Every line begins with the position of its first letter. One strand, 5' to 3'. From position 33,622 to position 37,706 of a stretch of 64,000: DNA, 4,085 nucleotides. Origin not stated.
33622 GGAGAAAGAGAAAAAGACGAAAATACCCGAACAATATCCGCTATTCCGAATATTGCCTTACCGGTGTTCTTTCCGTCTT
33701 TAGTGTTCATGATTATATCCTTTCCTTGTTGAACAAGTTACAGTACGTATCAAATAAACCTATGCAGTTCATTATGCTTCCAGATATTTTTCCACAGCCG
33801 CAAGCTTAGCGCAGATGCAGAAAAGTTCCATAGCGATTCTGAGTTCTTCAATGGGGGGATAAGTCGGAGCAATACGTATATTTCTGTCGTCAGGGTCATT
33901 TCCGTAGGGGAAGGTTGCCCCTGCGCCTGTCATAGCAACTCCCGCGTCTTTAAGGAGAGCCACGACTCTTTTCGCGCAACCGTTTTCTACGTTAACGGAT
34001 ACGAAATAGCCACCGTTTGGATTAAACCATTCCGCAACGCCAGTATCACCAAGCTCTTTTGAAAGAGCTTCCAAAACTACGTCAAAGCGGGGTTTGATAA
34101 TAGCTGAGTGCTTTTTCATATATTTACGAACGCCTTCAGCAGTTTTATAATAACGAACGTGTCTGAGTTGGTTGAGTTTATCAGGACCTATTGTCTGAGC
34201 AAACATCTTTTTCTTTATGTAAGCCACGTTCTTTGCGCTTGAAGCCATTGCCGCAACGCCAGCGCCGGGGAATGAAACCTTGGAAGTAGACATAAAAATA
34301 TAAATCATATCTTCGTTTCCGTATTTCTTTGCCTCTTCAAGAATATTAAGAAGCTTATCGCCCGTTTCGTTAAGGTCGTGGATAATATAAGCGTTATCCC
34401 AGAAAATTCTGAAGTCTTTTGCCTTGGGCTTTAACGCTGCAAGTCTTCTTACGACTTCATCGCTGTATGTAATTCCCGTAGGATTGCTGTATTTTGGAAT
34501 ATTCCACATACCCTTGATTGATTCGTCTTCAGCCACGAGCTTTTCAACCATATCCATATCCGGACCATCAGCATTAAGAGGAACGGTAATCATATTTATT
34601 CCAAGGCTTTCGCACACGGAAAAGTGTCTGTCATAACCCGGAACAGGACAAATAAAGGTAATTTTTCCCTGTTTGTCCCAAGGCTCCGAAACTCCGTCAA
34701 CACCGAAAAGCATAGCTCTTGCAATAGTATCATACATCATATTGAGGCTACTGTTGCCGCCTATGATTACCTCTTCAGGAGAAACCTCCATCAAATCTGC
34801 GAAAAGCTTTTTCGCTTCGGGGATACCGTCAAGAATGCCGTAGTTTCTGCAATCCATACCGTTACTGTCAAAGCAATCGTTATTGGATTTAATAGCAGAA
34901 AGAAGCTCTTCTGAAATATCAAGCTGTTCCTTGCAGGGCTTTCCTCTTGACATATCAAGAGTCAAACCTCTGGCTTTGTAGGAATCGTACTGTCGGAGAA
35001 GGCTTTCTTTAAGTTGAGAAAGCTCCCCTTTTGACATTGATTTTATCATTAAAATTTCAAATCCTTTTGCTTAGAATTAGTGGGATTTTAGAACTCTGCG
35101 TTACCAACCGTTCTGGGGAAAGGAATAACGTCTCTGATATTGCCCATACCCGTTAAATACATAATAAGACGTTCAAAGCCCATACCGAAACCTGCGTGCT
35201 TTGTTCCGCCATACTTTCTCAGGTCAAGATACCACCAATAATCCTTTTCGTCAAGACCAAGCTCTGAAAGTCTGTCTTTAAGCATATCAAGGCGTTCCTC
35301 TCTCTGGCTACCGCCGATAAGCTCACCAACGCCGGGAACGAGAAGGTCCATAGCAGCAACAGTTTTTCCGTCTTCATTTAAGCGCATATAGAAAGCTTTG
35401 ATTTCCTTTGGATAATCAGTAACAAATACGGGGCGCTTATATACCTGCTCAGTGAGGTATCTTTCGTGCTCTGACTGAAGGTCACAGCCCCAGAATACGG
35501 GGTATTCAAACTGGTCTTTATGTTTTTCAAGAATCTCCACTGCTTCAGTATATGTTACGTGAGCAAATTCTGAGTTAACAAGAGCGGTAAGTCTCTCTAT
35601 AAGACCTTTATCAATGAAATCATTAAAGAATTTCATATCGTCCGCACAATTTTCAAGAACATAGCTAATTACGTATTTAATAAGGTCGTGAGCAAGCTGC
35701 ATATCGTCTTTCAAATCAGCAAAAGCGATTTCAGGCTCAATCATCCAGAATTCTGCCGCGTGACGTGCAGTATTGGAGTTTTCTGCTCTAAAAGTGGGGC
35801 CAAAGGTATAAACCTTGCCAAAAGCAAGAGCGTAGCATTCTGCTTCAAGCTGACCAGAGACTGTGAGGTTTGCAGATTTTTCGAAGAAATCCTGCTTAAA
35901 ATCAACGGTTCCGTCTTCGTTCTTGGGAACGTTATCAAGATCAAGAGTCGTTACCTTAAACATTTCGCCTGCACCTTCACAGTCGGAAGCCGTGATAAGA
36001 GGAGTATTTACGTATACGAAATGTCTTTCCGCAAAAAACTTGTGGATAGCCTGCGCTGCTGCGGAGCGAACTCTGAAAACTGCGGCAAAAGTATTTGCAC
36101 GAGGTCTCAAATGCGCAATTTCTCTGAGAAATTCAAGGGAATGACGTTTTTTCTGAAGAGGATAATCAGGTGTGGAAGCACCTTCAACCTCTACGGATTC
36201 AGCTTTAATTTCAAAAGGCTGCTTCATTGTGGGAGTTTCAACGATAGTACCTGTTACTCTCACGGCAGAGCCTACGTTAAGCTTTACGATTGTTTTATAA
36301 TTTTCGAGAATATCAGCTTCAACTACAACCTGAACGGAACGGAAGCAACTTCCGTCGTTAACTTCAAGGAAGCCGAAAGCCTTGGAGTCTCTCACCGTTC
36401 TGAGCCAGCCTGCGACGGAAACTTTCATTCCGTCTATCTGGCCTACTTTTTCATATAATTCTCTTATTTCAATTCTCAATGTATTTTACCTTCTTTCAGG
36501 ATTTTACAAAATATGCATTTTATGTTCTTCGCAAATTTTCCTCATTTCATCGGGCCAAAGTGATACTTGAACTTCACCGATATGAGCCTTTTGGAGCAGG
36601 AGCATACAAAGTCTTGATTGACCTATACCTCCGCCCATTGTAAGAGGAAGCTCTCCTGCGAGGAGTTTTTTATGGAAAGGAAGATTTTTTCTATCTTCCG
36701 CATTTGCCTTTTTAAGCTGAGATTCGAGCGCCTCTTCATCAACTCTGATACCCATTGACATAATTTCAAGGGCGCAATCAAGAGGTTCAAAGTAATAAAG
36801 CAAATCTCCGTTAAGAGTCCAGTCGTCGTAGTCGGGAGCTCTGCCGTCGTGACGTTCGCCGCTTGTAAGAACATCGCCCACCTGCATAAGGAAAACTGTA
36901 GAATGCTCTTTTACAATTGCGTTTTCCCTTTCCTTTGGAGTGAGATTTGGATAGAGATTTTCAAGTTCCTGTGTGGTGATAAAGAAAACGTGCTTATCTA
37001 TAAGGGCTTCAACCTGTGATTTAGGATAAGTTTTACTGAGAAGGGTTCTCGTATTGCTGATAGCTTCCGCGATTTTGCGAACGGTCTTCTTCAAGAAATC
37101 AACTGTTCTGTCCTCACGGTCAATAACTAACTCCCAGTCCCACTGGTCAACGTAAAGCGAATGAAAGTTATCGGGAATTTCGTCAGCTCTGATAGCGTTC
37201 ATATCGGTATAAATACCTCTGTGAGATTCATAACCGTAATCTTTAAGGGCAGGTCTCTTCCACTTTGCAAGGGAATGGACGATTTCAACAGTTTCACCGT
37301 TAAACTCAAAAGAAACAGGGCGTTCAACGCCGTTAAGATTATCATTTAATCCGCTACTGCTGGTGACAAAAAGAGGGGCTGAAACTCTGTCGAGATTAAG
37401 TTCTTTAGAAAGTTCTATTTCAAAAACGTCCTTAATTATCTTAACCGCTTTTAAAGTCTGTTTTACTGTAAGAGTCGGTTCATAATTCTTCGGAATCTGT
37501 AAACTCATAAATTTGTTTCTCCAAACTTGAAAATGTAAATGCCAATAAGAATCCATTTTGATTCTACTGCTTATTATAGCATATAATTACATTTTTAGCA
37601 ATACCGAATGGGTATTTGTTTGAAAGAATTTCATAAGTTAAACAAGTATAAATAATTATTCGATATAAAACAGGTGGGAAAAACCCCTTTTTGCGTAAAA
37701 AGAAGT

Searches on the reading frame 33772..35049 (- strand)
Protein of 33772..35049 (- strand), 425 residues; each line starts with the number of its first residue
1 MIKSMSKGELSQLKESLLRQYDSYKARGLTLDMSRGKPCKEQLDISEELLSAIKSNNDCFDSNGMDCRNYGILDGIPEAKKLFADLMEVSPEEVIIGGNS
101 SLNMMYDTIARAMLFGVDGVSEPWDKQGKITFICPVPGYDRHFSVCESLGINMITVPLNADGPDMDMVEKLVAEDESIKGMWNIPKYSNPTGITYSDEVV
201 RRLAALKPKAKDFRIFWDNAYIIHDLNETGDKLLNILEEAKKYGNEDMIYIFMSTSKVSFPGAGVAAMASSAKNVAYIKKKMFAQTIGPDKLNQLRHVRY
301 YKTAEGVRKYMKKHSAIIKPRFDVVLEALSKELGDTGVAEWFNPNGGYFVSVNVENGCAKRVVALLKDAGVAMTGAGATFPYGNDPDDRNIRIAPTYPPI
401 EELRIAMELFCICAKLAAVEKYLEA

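Call 3: search_protein_families(library=pfam, proteins=[window:33772-35049:-], max_evalue=1)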
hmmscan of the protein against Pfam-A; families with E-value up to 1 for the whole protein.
window:33772-35049:- (425 aa): 4 families
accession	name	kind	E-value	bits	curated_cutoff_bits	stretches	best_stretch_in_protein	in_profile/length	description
PF12897.13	Asp_aminotransf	-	9.8e-172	571.9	27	1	5-422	1-417/421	Aspartate amino-transferase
PF00155.27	Aminotran_1_2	-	6e-15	55.7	19.7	1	34-404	7-355/361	Aminotransferase class I and II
PF09119.15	SicP-binding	-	0.17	12.3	25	1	294-342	12-60/84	SicP binding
PF08544.19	GHMP_kinases_C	-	0.19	12.6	21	0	361-379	38-61/85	GHMP kinases C terminal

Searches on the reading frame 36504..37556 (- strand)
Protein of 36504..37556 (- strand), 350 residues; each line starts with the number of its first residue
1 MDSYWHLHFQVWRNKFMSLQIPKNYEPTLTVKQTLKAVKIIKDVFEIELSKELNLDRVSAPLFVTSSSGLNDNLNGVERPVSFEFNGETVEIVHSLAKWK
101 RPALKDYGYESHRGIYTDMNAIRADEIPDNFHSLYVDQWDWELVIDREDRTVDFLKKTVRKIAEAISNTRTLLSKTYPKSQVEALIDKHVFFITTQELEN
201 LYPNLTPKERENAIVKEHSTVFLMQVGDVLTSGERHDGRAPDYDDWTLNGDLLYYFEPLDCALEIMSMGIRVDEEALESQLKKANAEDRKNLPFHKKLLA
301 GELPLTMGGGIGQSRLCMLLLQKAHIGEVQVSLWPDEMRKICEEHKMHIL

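Call 69: search_protein_families(library=pfam, proteins=[window:36504-37556:-], max_evalue=0.00001)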
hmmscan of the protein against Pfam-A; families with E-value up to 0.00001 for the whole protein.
window:36504-37556:- (350 aa): 1 family
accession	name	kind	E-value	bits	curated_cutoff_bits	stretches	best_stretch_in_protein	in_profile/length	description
PF03590.20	AsnA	-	1.7e-98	329.4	27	1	36-260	2-227/228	Aspartate-ammonia ligase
